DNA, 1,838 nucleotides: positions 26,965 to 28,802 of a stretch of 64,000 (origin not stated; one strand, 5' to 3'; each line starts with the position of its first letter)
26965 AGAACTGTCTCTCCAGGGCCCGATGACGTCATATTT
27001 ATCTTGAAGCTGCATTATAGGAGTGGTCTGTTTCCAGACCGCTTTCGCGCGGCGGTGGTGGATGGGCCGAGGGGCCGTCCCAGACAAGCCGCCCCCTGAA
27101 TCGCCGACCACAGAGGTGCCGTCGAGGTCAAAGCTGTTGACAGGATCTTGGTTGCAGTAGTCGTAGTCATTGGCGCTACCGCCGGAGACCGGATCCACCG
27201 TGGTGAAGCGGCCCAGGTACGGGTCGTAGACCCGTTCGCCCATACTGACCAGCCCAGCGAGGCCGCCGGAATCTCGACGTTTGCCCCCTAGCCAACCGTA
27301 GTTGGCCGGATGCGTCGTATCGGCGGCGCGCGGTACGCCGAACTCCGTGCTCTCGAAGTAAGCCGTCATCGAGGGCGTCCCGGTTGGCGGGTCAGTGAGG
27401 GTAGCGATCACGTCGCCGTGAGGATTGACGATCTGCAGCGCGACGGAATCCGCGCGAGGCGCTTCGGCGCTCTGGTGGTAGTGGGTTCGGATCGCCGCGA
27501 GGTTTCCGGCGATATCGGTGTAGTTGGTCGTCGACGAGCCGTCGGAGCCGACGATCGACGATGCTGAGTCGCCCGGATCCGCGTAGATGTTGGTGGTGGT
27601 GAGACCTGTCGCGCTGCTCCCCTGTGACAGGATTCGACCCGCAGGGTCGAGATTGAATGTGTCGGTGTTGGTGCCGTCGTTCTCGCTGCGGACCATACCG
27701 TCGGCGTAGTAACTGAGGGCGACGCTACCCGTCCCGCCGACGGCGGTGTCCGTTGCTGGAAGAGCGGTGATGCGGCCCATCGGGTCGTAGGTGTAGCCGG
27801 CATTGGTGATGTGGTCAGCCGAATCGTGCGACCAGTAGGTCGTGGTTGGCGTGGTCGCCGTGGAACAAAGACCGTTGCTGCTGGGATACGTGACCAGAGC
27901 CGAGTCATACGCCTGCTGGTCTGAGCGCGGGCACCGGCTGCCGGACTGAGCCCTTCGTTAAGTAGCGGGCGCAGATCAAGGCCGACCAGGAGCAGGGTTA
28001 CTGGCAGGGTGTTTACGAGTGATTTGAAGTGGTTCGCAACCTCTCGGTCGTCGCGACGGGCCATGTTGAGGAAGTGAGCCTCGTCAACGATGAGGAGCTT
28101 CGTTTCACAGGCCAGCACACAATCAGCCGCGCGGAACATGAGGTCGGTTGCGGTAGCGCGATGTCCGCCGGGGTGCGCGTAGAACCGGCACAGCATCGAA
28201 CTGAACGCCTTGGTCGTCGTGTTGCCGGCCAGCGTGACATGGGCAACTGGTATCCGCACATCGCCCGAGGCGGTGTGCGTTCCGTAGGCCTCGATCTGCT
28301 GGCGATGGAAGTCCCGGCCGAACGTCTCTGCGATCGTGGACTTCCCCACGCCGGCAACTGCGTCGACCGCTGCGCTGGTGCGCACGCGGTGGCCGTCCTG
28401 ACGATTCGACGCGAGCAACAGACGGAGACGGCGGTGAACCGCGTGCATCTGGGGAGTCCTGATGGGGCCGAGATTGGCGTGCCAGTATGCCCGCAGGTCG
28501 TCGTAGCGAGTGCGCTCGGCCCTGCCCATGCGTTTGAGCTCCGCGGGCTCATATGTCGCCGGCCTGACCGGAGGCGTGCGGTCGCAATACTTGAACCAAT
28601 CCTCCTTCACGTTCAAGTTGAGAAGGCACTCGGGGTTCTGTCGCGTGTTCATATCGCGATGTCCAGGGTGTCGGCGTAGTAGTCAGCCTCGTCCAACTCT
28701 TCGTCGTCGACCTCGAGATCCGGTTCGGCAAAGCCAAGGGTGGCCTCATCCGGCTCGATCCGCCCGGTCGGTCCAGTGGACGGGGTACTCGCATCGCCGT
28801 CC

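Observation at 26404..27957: Orphan RHS C-terminal cassette with an unclassified low-GC toxin tip and a possible immunity ORF, carried as transposon cargo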

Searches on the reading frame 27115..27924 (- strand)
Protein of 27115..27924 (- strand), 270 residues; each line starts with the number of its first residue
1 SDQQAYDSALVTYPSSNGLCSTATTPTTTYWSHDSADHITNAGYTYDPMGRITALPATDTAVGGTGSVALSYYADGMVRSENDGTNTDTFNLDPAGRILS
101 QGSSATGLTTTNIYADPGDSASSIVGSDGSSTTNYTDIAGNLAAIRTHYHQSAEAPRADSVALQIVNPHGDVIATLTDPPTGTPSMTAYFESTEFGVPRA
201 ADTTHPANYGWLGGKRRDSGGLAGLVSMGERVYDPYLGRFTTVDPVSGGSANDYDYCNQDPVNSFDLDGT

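Call 17: find_homologous_proteins(query=window:27115-27924:-, max_evalue=0.00001)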
Query window:27115-27924:- (270 aa): 20 proteins with E <= 0.00001 among 2374 candidates.
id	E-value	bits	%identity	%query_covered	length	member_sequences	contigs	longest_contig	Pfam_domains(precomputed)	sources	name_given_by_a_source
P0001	1.0e-139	483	100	82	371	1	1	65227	-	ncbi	-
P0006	1.1e-81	293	64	82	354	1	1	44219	-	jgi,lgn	jgi:RHS repeat-associated protein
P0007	9.6e-55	204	52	82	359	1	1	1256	PF18013.7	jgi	jgi:RHS repeat-associated protein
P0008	1.2e-51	194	46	97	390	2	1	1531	-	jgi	jgi:RHS repeat-associated protein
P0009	1.7e-50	190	50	82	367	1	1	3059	PF18013.7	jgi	jgi:RHS repeat-associated protein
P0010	1.6e-47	181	59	60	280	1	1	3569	-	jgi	jgi:RHS repeat-associated protein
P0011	1.7e-41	161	42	95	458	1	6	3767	PF05593.20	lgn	-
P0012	2.5e-34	137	54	59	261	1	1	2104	-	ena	-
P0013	9.5e-33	132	56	53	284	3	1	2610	-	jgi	jgi:RHS repeat-associated protein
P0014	2.3e-29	121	73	30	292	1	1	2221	-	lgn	-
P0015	3.6e-29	120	42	77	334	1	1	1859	-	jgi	jgi:RHS repeat-associated protein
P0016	2.9e-28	118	36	95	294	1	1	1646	-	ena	-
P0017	3.6e-26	111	41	84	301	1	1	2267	-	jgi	jgi:RHS repeat-associated protein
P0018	3.3e-23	101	43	78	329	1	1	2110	PF09056.17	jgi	-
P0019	3.2e-20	91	41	75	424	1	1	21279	-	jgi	jgi:RHS repeat-associated protein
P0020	3.8e-20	91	41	75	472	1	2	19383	-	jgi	jgi:RHS repeat-associated protein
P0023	2.0e-11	62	46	38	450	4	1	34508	PF25023.2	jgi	jgi:RHS repeat-associated protein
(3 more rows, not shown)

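Call 18: find_encoding_contigs(protein=P0006, flank=10000)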
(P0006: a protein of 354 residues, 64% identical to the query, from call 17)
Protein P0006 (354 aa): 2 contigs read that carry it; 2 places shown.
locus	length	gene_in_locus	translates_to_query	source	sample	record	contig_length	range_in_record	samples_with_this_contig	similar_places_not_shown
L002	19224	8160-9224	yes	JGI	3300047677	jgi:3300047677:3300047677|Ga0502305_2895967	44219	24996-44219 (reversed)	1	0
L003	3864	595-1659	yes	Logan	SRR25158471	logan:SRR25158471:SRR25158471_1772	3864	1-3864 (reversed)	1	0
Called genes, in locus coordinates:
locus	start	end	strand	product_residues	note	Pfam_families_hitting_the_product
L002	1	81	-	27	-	?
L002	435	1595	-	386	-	PF18915:DUF5667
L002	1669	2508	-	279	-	PF07638:Sigma70_ECF, PF04542:Sigma70_r2, PF08281:Sigma70_r4_2, PF04545:Sigma70_r4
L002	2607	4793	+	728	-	PF00912:Transgly, PF00905:Transpeptidase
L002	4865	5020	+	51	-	-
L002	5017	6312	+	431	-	PF01425:Amidase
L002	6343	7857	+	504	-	PF00501:AMP-binding, PF13193:AMP-binding_C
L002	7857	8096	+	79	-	PF05768:Glrx-like (weak)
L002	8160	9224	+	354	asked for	-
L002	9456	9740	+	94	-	-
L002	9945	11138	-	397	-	PF03993:DUF349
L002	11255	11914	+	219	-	PF06971:Put_DNA-bind_N, PF01408:GFO_IDH_MocA (weak), PF02629:CoA_binding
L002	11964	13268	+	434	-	PF05201:GlutR_N, PF16912:Glu_dehyd_C (faint), PF01488:Shikimate_DH, PF03435:Sacchrp_dh_NADP (weak), PF00745:GlutR_dimer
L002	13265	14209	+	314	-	PF01379:Porphobil_deam, PF03900:Porphobil_deamC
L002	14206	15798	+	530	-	PF00590:TP_methylase, PF02602:HEM4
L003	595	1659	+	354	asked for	-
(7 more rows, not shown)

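Call 46: find_encoding_contigs(protein=P0023, flank=8000, max_places=2)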
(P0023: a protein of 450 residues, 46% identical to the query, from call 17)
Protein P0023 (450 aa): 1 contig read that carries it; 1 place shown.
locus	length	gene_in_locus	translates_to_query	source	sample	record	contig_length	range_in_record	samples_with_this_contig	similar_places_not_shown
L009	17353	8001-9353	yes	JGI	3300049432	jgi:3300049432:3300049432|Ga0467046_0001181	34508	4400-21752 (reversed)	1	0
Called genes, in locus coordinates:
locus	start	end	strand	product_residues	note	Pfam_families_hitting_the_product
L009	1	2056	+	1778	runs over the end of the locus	PF05593:RHS_repeat (faint), PF25023:TEN_YD-shell (faint), PF07691:PA14, PF06439:3keto-disac_hyd (faint), PF13385:Laminin_G_3, PF02210:Laminin_G_2 (faint), PF13385:Laminin_G_3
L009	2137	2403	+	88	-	-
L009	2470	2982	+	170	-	-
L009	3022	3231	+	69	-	-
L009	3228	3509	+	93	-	-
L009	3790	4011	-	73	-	-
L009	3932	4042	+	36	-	-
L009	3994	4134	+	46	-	-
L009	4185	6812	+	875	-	PF13385:Laminin_G_3, PF05593:RHS_repeat (faint), PF25023:TEN_YD-shell (faint)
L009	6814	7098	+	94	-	-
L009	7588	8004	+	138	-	PF05593:RHS_repeat (weak)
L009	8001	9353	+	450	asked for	PF25023:TEN_YD-shell (faint)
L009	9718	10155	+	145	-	PF05593:RHS_repeat (weak)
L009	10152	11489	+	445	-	-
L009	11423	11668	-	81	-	-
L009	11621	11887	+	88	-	-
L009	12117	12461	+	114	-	-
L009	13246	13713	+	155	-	-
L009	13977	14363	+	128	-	-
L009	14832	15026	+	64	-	-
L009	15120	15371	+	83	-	-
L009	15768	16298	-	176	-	PF00440:TetR_N, PF19344:TetR_C_32 (faint), PF21943:TetR_C_46, PF13305:TetR_C_33 (weak)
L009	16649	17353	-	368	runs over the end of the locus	PF08240:ADH_N, PF16912:Glu_dehyd_C, PF00107:ADH_zinc_N, PF13602:ADH_zinc_N_2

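Call 47: find_encoding_contigs(protein=P0019, flank=8000, max_places=2)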
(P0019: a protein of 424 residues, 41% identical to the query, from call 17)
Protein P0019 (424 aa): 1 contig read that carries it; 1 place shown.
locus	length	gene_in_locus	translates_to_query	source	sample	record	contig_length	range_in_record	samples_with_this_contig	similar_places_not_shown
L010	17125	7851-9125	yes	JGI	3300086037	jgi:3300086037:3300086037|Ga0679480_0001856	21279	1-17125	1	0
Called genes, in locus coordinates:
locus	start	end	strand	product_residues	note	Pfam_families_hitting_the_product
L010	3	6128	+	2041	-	?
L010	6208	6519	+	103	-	-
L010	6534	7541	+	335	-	-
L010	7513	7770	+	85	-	-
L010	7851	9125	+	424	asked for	-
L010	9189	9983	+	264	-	-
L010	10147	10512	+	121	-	-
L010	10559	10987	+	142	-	-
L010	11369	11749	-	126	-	PF09969:DUF2203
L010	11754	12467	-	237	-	PF00188:CAP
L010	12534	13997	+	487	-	PF12282:GAF_PdtaS, PF07536:HWE_HK, PF07568:HisKA_2, PF13581:HATPase_c_2, PF02518:HATPase_c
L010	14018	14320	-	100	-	PF02467:Whib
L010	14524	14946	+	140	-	PF00582:Usp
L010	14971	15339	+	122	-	PF00582:Usp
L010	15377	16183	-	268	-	PF02735:Ku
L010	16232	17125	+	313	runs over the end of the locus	-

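Call 64: search_protein_families(library=pfam, max_evalue=0.001, proteins=[P0006, P0007, P0008, P0009, P0010, P0011, P0018, P0019, P0020, P0023])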
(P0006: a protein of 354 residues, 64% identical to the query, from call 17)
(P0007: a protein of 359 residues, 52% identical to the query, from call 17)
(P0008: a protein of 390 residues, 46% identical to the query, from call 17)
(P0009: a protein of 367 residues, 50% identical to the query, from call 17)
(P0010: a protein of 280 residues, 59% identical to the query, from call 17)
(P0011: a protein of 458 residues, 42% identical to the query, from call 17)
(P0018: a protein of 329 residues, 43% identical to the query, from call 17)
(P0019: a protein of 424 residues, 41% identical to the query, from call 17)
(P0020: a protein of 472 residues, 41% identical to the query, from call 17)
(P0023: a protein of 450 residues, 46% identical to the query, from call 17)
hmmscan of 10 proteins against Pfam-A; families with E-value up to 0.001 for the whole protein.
P0006 (354 aa): 0 families

P0007 (359 aa): 1 family
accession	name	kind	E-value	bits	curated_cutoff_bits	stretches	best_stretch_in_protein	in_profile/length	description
PF18013.6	Phage_lysozyme2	-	1.9e-24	86.9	28.2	1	221-358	3-140/140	Phage tail lysozyme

P0008 (390 aa): 0 families

P0009 (367 aa): 1 family
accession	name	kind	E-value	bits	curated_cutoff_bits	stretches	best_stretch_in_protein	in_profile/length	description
PF18013.6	Phage_lysozyme2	-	1.4e-14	54.9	28.2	1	228-342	5-122/140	Phage tail lysozyme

P0010 (280 aa): 0 families

P0011 (458 aa): 1 family
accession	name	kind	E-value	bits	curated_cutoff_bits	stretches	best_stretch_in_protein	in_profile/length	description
PF05593.20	RHS_repeat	-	3.3e-06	27.8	22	0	41-55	19-33/38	RHS Repeat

P0018 (329 aa): 1 family
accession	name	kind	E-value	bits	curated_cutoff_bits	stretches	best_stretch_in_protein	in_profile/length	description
PF09056.16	Phospholip_A2_3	-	2.1e-05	25.5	29.4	1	241-318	29-109/110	Prokaryotic phospholipase A2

P0019 (424 aa): 0 families

P0020 (472 aa): 0 families

P0023 (450 aa): 0 families
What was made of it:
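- Their tips are diverse: Phage_lysozyme2 in P0007 and P0009, phospholipase A2 in P0018, and none assignable in 7 of 10 (call 64). Seven of 10 relatives also have tips that cannot be assigned (call 64).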

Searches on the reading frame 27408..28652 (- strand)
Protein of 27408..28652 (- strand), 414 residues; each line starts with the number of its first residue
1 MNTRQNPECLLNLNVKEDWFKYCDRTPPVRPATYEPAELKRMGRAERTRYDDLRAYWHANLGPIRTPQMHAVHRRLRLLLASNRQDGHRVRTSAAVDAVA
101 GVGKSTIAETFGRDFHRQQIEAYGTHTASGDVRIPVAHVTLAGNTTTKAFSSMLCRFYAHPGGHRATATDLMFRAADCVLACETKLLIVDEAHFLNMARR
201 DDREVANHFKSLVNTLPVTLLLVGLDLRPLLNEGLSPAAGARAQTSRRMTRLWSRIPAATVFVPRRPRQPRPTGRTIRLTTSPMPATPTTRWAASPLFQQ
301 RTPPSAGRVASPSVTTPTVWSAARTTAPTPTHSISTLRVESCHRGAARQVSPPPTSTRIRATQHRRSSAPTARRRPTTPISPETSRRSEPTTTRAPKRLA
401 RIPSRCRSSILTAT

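Call 7: search_protein_families(library=pfam, max_evalue=0.01, proteins=[window:27408-28652:-])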
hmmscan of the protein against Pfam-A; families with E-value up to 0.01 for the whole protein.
window:27408-28652:- (414 aa): 2 families
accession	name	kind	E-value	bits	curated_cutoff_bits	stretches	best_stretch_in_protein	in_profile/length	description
PF13401.12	AAA_22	-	1.7e-13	51.5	27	1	92-224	6-122/130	AAA domain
PF05621.17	TniB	-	2.3e-12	47.2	22.4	1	64-225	11-162/189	Bacterial TniB protein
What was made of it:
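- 27903..28652 (-): Truncated tniB/tnsC: about 250 of ~370 codons. The listed 414-aa ORF then continues out of frame through the RHS DNA to 27408. The Pfam TniB match covers profile positions 11-162 of 189 (call 7).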

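Call 8: search_protein_families(library=ncbifam, max_evalue=0.01, proteins=[window:27408-28652:-])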
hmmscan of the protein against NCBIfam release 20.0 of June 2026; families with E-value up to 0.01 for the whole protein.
window:27408-28652:- (414 aa): 0 families
